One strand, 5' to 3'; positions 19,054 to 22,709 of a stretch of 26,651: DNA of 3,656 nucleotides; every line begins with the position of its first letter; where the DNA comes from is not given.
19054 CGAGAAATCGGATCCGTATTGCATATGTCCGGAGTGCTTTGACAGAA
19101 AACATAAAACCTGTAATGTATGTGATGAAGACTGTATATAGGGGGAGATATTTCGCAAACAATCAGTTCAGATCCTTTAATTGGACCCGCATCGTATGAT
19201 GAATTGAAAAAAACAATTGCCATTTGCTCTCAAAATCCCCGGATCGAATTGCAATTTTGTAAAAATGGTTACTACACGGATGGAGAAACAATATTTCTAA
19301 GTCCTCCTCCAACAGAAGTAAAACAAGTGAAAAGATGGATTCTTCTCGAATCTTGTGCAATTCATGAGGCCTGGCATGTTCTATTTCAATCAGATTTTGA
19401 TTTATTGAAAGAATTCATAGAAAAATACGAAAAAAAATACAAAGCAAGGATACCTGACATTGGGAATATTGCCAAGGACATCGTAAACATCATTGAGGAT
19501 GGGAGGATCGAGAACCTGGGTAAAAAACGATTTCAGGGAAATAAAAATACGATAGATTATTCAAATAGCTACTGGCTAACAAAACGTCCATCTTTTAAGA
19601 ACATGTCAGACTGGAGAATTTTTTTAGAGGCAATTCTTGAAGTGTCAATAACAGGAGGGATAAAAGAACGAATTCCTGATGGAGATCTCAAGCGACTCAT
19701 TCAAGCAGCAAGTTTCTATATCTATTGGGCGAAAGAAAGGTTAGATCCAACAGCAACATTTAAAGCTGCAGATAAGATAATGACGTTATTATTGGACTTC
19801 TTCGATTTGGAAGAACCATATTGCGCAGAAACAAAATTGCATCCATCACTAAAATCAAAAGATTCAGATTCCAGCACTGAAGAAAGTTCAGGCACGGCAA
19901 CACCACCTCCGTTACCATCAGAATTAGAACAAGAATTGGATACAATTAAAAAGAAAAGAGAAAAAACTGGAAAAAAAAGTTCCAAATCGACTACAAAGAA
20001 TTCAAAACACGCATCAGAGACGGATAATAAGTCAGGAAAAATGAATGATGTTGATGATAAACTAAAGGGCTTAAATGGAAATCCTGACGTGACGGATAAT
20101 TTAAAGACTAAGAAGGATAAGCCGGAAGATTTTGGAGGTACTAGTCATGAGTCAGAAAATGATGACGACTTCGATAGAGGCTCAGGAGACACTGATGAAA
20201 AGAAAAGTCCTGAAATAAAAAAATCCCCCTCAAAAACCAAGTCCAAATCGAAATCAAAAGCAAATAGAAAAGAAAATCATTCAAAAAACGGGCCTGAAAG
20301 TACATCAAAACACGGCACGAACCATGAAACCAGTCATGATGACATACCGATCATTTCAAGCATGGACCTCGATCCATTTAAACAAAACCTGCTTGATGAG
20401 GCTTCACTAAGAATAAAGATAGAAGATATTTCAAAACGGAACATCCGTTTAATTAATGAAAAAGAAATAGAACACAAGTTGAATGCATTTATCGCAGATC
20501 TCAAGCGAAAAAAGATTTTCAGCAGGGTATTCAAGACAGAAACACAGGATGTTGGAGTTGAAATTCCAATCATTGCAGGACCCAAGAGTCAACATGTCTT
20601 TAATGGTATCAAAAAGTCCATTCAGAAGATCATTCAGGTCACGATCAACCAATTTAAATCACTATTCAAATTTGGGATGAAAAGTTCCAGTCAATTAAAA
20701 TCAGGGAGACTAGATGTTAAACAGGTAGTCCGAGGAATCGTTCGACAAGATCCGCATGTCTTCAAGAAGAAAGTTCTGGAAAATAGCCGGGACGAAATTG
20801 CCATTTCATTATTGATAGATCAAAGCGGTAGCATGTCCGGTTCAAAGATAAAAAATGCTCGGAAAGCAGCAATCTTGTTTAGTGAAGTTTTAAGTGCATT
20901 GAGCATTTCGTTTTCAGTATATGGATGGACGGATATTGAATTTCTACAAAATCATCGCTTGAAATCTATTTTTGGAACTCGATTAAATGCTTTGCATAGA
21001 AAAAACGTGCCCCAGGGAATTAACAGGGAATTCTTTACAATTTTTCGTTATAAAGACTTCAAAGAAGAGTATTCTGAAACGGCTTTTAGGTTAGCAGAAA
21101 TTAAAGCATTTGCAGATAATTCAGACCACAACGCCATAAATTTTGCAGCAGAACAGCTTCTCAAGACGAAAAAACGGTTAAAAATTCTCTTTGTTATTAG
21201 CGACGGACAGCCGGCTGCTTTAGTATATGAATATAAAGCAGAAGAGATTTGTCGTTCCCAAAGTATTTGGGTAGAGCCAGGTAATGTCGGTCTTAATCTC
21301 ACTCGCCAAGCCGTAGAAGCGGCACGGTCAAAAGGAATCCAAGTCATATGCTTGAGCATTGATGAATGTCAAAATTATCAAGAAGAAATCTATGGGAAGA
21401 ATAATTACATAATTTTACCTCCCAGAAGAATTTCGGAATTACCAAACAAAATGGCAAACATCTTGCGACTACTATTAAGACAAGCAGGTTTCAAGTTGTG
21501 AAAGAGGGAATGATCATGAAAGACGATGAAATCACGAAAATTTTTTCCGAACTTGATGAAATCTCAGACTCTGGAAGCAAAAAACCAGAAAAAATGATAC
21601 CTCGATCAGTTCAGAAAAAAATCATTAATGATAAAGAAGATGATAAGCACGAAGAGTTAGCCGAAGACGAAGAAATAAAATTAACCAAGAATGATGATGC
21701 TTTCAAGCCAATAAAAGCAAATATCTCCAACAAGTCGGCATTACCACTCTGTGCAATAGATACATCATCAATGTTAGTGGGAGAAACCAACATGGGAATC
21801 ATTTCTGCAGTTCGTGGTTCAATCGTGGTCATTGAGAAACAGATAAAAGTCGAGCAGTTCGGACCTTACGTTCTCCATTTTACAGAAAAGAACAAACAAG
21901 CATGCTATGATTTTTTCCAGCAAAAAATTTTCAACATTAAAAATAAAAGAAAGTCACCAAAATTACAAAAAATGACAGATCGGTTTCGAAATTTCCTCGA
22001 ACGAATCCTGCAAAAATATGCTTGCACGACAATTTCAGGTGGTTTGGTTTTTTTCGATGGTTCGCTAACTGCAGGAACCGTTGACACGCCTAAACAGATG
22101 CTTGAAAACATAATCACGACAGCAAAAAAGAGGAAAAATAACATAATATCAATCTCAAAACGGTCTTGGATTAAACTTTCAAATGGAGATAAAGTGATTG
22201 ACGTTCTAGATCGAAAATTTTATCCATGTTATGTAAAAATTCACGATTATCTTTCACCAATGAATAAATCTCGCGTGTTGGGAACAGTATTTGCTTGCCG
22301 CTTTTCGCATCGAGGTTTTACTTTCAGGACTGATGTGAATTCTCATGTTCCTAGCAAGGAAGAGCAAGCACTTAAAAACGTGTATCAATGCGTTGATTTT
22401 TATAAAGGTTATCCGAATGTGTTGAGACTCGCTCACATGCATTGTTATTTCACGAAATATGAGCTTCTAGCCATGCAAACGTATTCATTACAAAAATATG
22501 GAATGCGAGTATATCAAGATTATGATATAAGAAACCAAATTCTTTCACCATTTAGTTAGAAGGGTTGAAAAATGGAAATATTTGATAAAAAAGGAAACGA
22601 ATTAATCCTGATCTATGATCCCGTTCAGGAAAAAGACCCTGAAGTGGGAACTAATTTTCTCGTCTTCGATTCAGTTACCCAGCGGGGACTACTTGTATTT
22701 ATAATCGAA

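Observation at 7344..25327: Candidate new system: CARF-regulated 11-gene DNA end-processing/defence super-operon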

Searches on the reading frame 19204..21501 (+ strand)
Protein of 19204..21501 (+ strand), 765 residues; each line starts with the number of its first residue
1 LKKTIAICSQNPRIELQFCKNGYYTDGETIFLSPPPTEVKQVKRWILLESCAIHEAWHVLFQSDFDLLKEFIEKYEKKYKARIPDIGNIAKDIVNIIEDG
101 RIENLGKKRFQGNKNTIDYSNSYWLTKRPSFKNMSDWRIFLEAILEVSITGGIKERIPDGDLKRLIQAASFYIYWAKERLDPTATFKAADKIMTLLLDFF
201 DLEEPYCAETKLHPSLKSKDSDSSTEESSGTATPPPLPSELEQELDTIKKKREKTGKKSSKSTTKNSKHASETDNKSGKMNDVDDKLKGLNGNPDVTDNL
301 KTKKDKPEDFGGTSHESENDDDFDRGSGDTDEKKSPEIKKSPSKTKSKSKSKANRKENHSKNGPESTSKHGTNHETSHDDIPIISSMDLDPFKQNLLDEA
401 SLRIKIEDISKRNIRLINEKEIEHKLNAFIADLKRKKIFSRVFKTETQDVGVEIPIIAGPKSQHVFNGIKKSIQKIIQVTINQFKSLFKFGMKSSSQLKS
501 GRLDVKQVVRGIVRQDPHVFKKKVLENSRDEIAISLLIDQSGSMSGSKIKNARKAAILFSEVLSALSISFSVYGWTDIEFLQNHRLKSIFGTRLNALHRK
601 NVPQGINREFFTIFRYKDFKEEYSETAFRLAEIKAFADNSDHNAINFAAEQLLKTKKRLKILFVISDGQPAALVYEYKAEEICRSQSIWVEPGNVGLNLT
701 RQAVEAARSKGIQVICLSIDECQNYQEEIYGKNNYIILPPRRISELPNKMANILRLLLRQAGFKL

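Call 4: search_protein_families(library=pfam, proteins=[window:19204-21501:+], max_evalue=0.01)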
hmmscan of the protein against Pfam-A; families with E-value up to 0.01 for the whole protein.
window:19204-21501:+ (765 aa): 3 families
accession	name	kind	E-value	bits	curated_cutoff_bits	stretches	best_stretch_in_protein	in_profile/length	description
PF11775.14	CobT_C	-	8.9e-08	32.5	21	1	520-671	2-148/220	Cobalamin biosynthesis protein CobT VWA domain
PF00092.34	VWA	-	0.00017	22.3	23.8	0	611-681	50-119/174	von Willebrand factor type A domain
PF13519.12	VWA_2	-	0.0046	18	27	0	536-561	3-33/107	von Willebrand factor type A domain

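Call 5: search_protein_families(library=padloc, proteins=[window:19204-21501:+], max_evalue=0.01)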
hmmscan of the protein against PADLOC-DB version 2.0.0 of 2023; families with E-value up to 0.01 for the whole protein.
window:19204-21501:+ (765 aa): 0 families

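Call 6: search_protein_families(library=ncbifam, proteins=[window:19204-21501:+], max_evalue=0.01)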
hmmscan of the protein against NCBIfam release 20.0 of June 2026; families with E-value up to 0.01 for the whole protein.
window:19204-21501:+ (765 aa): 1 family
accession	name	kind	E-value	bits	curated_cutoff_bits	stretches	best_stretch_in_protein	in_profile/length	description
TIGR01651.1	CobT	equivalog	6.1e-07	28.5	759.05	1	497-671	358-528/600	cobaltochelatase subunit CobT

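Call 18: find_homologous_proteins(query=window:19204-21501:+, max_evalue=0.00001)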
Query window:19204-21501:+ (765 aa): 8 proteins with E <= 0.00001 among 8000 candidates. Only proteins of 420 to 1339 residues were searched: fused or split forms outside these lengths cannot appear, so this answer is no evidence that the protein stands alone or is whole; lengths 'longer' or 'shorter' looks for them.
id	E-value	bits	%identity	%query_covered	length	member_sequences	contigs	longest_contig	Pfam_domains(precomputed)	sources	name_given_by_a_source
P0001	0.0e+0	1708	100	100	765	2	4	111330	PF11775.14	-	-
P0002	6.5e-231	787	50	100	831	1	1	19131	PF11775.14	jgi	-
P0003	3.0e-220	752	47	98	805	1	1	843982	PF11775.14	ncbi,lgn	-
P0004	4.9e-198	678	43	100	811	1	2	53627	PF11775.14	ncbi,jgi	ncbi:MAG: cobaltochelatase CobT-related protein [Candidatus Helarchaeota archaeon]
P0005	1.7e-193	663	43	100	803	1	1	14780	PF11775.14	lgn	-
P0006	4.9e-189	648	50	51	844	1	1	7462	PF11775.14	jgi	jgi:cobalamin biosynthesis protein CobT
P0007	3.2e-10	57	32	29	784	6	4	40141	PF11775.14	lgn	-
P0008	3.5e-7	47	27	39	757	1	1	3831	PF11775.14,PF06213.18,PF00092.35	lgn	-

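Call 19: find_encoding_contigs(protein=P0004, flank=10000, max_places=2)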
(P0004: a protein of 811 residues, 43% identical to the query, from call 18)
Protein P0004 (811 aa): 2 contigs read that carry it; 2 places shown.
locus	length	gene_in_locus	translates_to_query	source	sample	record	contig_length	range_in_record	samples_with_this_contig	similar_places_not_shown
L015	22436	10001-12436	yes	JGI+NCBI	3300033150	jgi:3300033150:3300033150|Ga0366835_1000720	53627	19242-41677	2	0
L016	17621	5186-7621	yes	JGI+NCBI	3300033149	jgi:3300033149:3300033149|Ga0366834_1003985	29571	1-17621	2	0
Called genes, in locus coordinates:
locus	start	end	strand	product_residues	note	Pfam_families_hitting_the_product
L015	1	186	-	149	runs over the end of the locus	PF02663:FmdE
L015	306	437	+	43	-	-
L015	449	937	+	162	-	-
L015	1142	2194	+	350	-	PF09376:NurA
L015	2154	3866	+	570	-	PF01935:DUF87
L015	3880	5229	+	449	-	PF00149:Metallophos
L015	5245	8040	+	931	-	PF02463:SMC_N, PF13175:AAA_15, PF13476:AAA_23, PF13304:AAA_21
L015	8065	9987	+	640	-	PF07728:AAA_5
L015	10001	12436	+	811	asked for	PF11775:CobT_C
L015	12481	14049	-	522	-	PF00753:Lactamase_B (faint), PF12706:Lactamase_B_2 (weak), PF07521:RMMBL (weak)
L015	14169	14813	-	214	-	PF19810:HFX_2341_N, PF22665:WHD_DUF6293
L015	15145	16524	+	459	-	PF00108:Thiolase_N, PF02803:Thiolase_C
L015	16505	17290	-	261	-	PF03767:Acid_phosphat_B (faint)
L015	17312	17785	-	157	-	PF01844:HNH (weak), PF14279:HNH_5 (weak)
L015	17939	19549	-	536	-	PF04055:Radical_SAM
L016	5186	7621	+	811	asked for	PF11775:CobT_C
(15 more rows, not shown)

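Call 20: find_encoding_contigs(protein=P0002, flank=10000, max_places=2)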
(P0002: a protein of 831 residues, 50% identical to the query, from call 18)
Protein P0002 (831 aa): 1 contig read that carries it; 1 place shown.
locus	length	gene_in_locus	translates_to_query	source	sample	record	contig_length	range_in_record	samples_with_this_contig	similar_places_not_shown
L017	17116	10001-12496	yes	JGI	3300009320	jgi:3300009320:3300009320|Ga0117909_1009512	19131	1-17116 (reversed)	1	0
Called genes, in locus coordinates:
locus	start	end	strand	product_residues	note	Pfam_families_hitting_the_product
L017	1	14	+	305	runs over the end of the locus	PF01966:HD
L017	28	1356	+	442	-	PF12706:Lactamase_B_2, PF07521:RMMBL (faint)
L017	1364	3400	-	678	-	PF02463:SMC_N (faint), PF13476:AAA_23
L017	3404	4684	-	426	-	PF00149:Metallophos, PF12850:Metallophos_2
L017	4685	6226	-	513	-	PF01935:DUF87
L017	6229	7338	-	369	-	PF09376:NurA (weak)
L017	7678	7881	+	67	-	-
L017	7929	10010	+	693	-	PF07728:AAA_5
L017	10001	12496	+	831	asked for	PF11775:CobT_C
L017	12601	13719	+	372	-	PF01757:Acyl_transf_3 (faint), PF07786:HGSNAT_cat, PF04235:DUF418 (weak)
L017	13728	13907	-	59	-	-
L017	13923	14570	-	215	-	-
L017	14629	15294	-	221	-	PF00733:Asn_synthase, PF06508:QueC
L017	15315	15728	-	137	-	PF00571:CBS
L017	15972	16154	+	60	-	-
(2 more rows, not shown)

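Call 21: find_encoding_contigs(protein=P0007, flank=10000, max_places=2)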
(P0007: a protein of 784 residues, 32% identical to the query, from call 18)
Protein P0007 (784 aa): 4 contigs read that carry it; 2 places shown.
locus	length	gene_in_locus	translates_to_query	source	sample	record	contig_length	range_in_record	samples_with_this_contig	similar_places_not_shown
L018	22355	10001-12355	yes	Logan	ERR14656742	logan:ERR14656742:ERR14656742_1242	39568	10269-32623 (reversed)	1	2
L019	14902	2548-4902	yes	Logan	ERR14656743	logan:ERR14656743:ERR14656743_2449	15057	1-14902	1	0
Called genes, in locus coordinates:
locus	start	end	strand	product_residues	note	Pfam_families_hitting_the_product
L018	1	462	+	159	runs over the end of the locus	-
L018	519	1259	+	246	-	PF03692:CxxCxxCC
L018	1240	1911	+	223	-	PF03692:CxxCxxCC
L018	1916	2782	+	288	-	-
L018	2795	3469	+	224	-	-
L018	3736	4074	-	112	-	PF12844:HTH_19 (weak), PF13560:HTH_31, PF01381:HTH_3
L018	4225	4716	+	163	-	-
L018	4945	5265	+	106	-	PF13240:Zn_Ribbon_1 (faint), PF13248:Zn_ribbon_3 (faint)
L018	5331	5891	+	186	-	-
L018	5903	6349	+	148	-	-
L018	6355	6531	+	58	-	-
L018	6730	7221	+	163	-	PF00436:SSB (weak)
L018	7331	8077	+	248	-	-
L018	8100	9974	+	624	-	PF07728:AAA_5 (faint), PF12774:AAA_6 (faint)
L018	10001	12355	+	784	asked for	PF11775:CobT_C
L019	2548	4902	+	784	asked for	PF11775:CobT_C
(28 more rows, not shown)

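Call 83: find_encoding_contigs(protein=P0005, flank=10000, max_places=1)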
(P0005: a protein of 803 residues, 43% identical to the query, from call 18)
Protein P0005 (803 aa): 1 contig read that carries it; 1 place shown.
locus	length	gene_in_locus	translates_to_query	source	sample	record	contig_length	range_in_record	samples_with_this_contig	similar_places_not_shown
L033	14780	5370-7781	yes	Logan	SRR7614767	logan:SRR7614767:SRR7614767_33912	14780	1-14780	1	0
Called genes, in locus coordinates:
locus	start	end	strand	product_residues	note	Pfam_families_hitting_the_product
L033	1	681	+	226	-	?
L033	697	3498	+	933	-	PF02463:SMC_N, PF13304:AAA_21 (faint), PF13476:AAA_23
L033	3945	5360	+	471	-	PF07728:AAA_5 (faint)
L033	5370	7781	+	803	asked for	PF11775:CobT_C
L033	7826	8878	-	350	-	PF04015:DUF362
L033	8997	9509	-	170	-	-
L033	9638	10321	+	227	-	PF23023:Anti-Pycsar_Apyc1, PF00753:Lactamase_B, PF12706:Lactamase_B_2 (weak)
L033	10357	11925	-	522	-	PF00501:AMP-binding, PF13193:AMP-binding_C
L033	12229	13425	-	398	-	-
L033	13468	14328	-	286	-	PF04055:Radical_SAM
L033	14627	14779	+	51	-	?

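Call 100: search_dna_similar(query=P0001, collection=phages, mode=protein, max_evalue=0.00001, max_rows=25, rows=spread)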
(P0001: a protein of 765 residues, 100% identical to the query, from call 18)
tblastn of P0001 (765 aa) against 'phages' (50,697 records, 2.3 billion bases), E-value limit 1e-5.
Records with a match: 20; places in all: 20; records where one place covers at least 80% of the query: 0.
Best place of each record, by identity: <60% 20.
By first word of the organism name: Pseudomonas 6; Bacteriophage 3; Rhizobium 3; Stenotrophomonas 2; Gordonia 2; phage 1; Xanthomonas 1; Bacteroides 1; Roseobacter 1.
By host as written in the record: - 5; Pseudomonas syringae pv. actinidiae 3; Pseudomonas syringae pv. avii 2; Pseudomonas syringae CC0094 1; Xanthomonas sp. 1; Stenotrophomonas maltophilia B28B 1; Stenotrophomonas maltophilia 1; Bacteroides salyersiae BSC162 1; and 5 more.
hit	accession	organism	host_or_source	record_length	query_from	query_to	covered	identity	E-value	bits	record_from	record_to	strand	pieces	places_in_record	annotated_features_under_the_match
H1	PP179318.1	Pseudomonas phage Nican01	Pseudomonas syringae CC0094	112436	420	758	44%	24.9%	4e-14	83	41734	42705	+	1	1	aerobic cobaltochelatase subunit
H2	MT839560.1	Bacteriophage sp.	human fecal samples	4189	491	759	35%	28.1%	2e-15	86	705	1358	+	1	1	record has no annotation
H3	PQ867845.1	phage T5S1-k141_653015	Crassostrea hongkongensis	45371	501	765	35%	28.3%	1e-10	71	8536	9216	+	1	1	cobaltochelatase CobT subunit | hypothetical protein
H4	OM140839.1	Pseudomonas phage ZY21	Pseudomonas syringae pv. actinidiae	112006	420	674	33%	28.0%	3e-13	80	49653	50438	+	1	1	aerobic cobaltochelatase subunit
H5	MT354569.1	Pseudomonas phage phiK7B1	Pseudomonas syringae pv. actinidiae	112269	420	674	33%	28.0%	3e-13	80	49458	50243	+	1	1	hypothetical protein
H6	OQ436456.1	Xanthomonas phage JGB6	Xanthomonas sp.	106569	469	672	26%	35.8%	4e-18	117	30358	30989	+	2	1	DNA polymerase III subunit alpha (x2)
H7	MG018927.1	Pseudomonas phage nickie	Pseudomonas syringae pv. avii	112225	420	678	34%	27.1%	1e-14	85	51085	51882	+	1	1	cobT: aerobic cobaltochelatase subunit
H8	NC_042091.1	Pseudomonas phage nickie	Pseudomonas syringae pv. avii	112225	420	678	34%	27.1%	1e-14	85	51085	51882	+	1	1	cobT: aerobic cobaltochelatase subunit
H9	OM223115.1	Pseudomonas phage hairong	Pseudomonas syringae pv. actinidiae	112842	469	705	31%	28.6%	3e-13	80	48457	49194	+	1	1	aerobic cobaltochelatase subunit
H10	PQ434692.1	Stenotrophomonas phage ANB28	Stenotrophomonas maltophilia B28B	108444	478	672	25%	31.5%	1e-12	78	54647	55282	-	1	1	hypothetical protein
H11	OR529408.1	Stenotrophomonas phage BUCTxx99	Stenotrophomonas maltophilia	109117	478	672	25%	31.5%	1e-12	78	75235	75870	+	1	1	hypothetical protein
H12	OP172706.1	Bacteroides phage BS162P1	Bacteroides salyersiae BSC162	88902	472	738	35%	22.4%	2e-7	61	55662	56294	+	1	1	hypothetical protein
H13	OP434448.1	Gordonia phage Hollow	Gordonia terrae 3612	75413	471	711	32%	23.0%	1e-6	59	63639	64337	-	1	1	81: CobT-like cobalamin biosynthesis protein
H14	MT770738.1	Rhizobium phage B1VFA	Rhizobium leguminosarum VF39SM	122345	499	672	23%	31.7%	4e-13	80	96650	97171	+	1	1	hypothetical protein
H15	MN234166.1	Gordonia phage ASerpRocky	Gordonia westfalica NRRL B-24152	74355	471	711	32%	22.5%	3e-6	57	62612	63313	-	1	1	76: CobT-like cobalamin biosynthesis protein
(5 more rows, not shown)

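Call 101: get_annotated_region(hit=H7, flank=7000)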
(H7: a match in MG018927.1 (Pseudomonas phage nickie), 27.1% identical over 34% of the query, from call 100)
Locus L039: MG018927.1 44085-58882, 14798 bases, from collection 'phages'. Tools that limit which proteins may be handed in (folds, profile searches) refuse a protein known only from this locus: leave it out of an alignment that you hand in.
description: Pseudomonas phage nickie, complete genome.
organism: Pseudomonas phage nickie (NCBI taxid 2048977)
taxonomy: Viruses; Duplodnaviria; Heunggongvirae; Uroviricota; Caudoviricetes; Nickievirus; Nickievirus nickie
host: Pseudomonas syringae pv. avii; source: wastewater; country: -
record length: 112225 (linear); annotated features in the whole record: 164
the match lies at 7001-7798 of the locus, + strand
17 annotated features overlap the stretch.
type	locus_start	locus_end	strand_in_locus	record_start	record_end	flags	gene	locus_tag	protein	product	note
CDS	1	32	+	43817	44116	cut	-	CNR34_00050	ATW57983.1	hypothetical protein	-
CDS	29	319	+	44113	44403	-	-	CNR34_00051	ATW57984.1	hypothetical protein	-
CDS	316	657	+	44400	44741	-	-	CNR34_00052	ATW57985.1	hypothetical protein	-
CDS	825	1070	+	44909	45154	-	-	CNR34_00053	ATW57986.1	hypothetical protein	-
CDS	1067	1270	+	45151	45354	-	-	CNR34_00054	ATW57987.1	hypothetical protein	-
CDS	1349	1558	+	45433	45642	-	-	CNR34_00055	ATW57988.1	hypothetical protein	-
CDS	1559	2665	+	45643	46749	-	dnaG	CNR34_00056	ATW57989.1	DNA primase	-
CDS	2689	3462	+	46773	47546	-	-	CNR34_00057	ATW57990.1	hypothetical protein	-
CDS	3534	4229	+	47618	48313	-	-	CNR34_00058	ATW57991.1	hypothetical protein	-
CDS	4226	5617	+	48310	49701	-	-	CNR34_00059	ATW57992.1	DNA ligase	-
CDS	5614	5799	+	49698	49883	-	-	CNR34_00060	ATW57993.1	hypothetical protein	-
CDS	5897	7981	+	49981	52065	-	cobT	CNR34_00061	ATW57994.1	aerobic cobaltochelatase subunit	Aerobic cobaltochelatase subunit CobT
CDS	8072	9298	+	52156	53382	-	cobS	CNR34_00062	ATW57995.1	aerobic cobaltochelatase subunit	Aerobic cobaltochelatase subunit CobS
CDS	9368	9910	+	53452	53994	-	-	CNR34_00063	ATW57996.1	hypothetical protein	-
CDS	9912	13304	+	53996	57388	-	dnaE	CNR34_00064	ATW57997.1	DNA polymerase III subunit alpha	-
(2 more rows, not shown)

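Call 102: get_annotated_region(hit=H13, flank=7000)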
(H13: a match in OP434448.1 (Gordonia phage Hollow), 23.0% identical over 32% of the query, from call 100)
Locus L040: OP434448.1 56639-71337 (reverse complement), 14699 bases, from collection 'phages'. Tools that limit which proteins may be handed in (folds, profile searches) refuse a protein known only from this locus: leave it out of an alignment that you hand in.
description: Gordonia phage Hollow, complete genome.
organism: Gordonia phage Hollow (NCBI taxid 2985315)
taxonomy: Viruses; Duplodnaviria; Heunggongvirae; Uroviricota; Caudoviricetes; Demosthenesvirus
host: Gordonia terrae 3612; source: soil; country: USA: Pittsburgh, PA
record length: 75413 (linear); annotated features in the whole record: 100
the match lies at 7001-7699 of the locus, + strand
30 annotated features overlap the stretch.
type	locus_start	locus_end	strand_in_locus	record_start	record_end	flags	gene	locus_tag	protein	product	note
CDS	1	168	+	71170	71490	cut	93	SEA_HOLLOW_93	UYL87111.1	hypothetical protein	-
CDS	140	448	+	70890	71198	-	92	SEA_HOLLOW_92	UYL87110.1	hypothetical protein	-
CDS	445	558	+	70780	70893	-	91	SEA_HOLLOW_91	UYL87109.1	membrane protein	-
CDS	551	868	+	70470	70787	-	90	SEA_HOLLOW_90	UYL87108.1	hypothetical protein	-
CDS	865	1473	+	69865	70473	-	89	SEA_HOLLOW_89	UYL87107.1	hypothetical protein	-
CDS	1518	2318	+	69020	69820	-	88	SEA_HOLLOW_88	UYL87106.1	hypothetical protein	-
CDS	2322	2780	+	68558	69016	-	87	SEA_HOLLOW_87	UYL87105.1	membrane protein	-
CDS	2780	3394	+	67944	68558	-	86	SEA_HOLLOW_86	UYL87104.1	hypothetical protein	-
CDS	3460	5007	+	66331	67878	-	85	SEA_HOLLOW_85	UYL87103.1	AAA-ATPase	-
CDS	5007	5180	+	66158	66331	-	84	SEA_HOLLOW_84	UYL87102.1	hypothetical protein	-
CDS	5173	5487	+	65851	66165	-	83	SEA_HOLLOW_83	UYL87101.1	hypothetical protein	-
CDS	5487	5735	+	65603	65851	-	82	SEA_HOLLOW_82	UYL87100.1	hypothetical protein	-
CDS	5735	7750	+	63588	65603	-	81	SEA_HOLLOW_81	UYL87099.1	CobT-like cobalamin biosynthesis protein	-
CDS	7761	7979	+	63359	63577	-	80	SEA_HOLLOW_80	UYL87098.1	hypothetical protein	-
CDS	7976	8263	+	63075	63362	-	79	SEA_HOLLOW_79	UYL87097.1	hypothetical protein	-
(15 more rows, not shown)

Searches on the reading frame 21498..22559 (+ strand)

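Call 4: search_protein_families(library=pfam, proteins=[window:21498-22559:+], max_evalue=0.01)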
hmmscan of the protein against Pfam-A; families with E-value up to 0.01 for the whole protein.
window:21498-22559:+ (353 aa): 2 families
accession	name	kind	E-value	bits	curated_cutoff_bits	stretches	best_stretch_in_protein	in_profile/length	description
PF09376.16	NurA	-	9.7e-07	29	21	1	84-223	3-139/254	NurA domain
PF23071.1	DUF7044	-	0.0055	17.3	27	0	268-320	30-82/94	Domain of unknown function (DUF7044)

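Call 5: search_protein_families(library=padloc, proteins=[window:21498-22559:+], max_evalue=0.01)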
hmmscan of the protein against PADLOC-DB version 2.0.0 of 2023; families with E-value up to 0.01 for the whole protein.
window:21498-22559:+ (353 aa): 0 families

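Call 6: search_protein_families(library=ncbifam, proteins=[window:21498-22559:+], max_evalue=0.01)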
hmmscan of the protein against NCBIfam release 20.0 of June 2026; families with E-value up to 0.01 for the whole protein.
window:21498-22559:+ (353 aa): 0 families
